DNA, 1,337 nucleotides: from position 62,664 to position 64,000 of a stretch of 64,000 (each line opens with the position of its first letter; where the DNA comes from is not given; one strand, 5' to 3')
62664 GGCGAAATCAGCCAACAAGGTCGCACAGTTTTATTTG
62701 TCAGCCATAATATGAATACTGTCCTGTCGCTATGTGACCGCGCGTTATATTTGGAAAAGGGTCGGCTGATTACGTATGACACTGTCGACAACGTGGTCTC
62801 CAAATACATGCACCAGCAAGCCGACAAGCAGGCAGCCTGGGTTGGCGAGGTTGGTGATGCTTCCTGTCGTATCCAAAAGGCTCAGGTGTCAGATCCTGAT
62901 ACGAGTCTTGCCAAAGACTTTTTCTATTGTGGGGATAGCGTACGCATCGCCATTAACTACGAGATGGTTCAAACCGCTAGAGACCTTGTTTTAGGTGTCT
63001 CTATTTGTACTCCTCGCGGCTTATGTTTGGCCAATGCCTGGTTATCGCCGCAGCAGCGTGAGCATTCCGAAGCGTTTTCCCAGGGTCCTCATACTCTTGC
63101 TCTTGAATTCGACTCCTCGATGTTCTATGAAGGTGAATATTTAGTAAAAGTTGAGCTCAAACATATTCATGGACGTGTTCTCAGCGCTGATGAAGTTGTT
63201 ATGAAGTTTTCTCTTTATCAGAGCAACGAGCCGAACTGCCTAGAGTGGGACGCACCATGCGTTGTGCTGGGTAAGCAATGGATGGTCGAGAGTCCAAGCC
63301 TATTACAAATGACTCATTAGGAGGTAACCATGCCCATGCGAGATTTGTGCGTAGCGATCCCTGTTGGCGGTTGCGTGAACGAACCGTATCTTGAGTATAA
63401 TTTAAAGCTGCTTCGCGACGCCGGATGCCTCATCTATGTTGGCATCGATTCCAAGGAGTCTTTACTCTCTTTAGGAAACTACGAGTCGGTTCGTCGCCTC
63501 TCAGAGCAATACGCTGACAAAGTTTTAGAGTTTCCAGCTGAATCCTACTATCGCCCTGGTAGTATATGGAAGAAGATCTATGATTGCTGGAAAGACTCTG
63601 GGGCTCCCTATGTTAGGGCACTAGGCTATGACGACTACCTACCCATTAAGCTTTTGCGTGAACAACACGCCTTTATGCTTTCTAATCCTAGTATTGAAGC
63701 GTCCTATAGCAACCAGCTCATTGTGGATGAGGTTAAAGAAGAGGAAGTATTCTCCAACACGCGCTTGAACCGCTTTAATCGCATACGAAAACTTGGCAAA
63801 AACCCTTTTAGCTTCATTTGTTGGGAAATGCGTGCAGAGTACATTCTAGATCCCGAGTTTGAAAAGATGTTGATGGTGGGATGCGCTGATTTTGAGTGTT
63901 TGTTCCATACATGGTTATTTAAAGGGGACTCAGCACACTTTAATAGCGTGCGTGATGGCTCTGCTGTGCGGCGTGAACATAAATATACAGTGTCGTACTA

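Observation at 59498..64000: ABC-transporter-dependent glycan assembly cluster (2 x GT2, Wzm, Wzt with extra C-terminal domain, further GT-like gene)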

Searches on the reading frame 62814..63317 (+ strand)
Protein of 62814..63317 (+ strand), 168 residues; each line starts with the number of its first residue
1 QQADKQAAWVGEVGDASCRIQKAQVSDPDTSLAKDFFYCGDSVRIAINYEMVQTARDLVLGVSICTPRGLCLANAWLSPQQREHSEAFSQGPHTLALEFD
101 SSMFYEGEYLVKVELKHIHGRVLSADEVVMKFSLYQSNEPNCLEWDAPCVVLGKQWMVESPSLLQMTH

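Call 37: search_protein_representatives(protein=window:62814-63317:+)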
Query: 168 residues. Proteins with E-value up to 0.001 (for the whole library): 26; up to 1e-10: 4; up to 1e-30: 0. The best 26 are listed.
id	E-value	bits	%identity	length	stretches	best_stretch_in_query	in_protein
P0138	2.5e-18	83.0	35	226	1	8-156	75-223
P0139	1.6e-13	67.4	29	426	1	7-161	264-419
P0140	4.3e-12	62.7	27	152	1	8-141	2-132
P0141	7.5e-12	62.0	26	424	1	8-158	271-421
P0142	8.3e-10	55.3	26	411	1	5-156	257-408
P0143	1.5e-09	54.4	33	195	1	5-136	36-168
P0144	2.9e-09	53.5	27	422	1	6-140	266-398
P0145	5.3e-09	52.7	24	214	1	8-160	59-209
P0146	6.0e-09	52.5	27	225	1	7-159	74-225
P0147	2.5e-08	50.5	25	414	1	7-138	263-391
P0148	9.2e-08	48.7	31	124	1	40-158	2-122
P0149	2.0e-07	47.5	28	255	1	6-136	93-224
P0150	8.5e-07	45.5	26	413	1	8-160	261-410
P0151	1.2e-06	45.0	25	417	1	5-158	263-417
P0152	2.3e-06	44.1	28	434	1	7-138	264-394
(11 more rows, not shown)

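Call 45: predict_structure(alignment_id=A1)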
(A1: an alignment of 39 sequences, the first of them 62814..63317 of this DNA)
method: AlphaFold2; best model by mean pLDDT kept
length: 168 residues; sequences in the alignment: 39
mean_pLDDT: 89.0   pTM: 0.82
mean pLDDT of the five models: 89.0, 87.8, 87.8, 86.5, 86.1
residues with pLDDT >= 90: 125; 70-90: 20; 50-70: 20; < 50: 3
segments of 3 or more residues with pLDDT < 50: 1-3
pLDDT, mean of each block of 10 residues (from residue 1): 72 95 97 95 97 96 96 96 96 97 95 95 87 87 60 80 68
secondary structure, 60 per line:
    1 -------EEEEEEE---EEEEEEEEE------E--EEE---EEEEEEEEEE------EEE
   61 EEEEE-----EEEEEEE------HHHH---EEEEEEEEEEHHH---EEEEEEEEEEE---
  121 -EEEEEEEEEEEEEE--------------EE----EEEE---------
elements in order: E8-14 E18-26 E36-38 E42-51 E58-65 E71-77 H84-87 E91-100 E107-117 E122-135 E156-159

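Call 47: fold_search(model_id=the predicted structure, library=pdb)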
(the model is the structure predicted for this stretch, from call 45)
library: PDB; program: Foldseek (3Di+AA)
matches with E <= 10: 1933; with E <= 0.001: 74
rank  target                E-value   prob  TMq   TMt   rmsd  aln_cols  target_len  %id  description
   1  8dl0_C                5.7e-07  1.00  0.56  0.27   6.4       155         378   14  CryoEM structure of the nucleotide-free and open channel A.aeolicus WzmWzt transporter (released 2022-09-21)
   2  6o14_A                1.2e-06  1.00  0.56  0.64  13.6       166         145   14  Crystal structure of the Aquifex aeolicus Wzt Carbohydrate Binding Domain (released 2020-01-15)
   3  8dky_A                1.6e-06  1.00  0.57  0.65   6.4       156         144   13  Crystal structure of the Aquifex aeolicus Wzt Carbohydrate Binding Domain bound to 3-O-methyl-D-mannose (released 2022-09-21)
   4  8dl0_A                2.6e-06  1.00  0.60  0.27   3.1       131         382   14  CryoEM structure of the nucleotide-free and open channel A.aeolicus WzmWzt transporter (released 2022-09-21)
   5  6o14_B                3.7e-06  1.00  0.56  0.65   5.8       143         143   14  Crystal structure of the Aquifex aeolicus Wzt Carbohydrate Binding Domain (released 2020-01-15)
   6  8dne_C                3.9e-06  1.00  0.56  0.27   3.3       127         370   16  CryoEM structure of the A.aeolicus WzmWzt transporter bound to ATP (released 2022-09-21)
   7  7k2t_C                5.5e-06  1.00  0.57  0.27   5.4       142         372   14  Mg2+/ATP-bound structure of the full-length WzmWzt O antigen ABC transporter in lipid nanodiscs (released 2021-01-13)
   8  5hno_B                1.1e-05  1.00  0.59  0.59   3.9       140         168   16  The structure of the kdo-capped saccharide binding subunit of the O-12 specific ABC transporter, Wzt (released 2016-03-09)
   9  5hnp_A                1.7e-05  1.00  0.59  0.62   3.9       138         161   15  The structure of the kdo-capped saccharide binding subunit of the O-12 specific ABC transporter, Wzt (released 2016-03-09)
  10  5hno_A                1.9e-05  1.00  0.59  0.60   3.7       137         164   15  The structure of the kdo-capped saccharide binding subunit of the O-12 specific ABC transporter, Wzt (released 2016-03-09)
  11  8dne_A                1.9e-05  1.00  0.55  0.27   6.1       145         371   14  CryoEM structure of the A.aeolicus WzmWzt transporter bound to ATP (released 2022-09-21)
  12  2r5o_B                2.1e-05  1.00  0.58  0.59   4.5       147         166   12  Crystal structure of the C-terminal domain of wzt (released 2007-12-25)
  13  2r5o_A                2.4e-05  1.00  0.56  0.56   4.7       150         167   10  Crystal structure of the C-terminal domain of wzt (released 2007-12-25)
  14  5hnp_B                3.0e-05  1.00  0.59  0.60   3.9       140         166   15  The structure of the kdo-capped saccharide binding subunit of the O-12 specific ABC transporter, Wzt (released 2016-03-09)
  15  7k2t_A                3.4e-05  1.00  0.56  0.26   3.8       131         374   14  Mg2+/ATP-bound structure of the full-length WzmWzt O antigen ABC transporter in lipid nanodiscs (released 2021-01-13)
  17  5hno_C                4.7e-05  1.00  0.60  0.61   3.8       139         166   17  The structure of the kdo-capped saccharide binding subunit of the O-12 specific ABC transporter, Wzt (released 2016-03-09)
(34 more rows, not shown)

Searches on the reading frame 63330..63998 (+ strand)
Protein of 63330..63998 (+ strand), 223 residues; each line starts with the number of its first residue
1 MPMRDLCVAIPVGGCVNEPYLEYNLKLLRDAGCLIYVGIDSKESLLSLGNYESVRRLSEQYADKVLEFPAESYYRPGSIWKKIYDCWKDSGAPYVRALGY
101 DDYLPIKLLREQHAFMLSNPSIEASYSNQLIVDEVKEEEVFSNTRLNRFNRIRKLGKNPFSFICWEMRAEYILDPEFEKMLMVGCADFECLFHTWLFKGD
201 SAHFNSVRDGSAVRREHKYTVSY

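Call 10: search_protein_families(library=pfam, proteins=[window:63330-63998:+], max_evalue=0.01)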
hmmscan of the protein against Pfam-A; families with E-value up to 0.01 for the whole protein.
window:63330-63998:+ (223 aa): 0 families

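Call 11: search_protein_families(library=ncbifam, proteins=[window:63330-63998:+], max_evalue=0.01)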
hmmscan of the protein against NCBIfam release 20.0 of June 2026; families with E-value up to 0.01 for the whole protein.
window:63330-63998:+ (223 aa): 1 family
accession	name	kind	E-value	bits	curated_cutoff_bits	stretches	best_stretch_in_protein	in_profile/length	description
TIGR04440.1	glyco_TIGR04440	domain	0.0051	16.6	70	1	19-145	13-135/215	TIGR00180 family glycosyltransferase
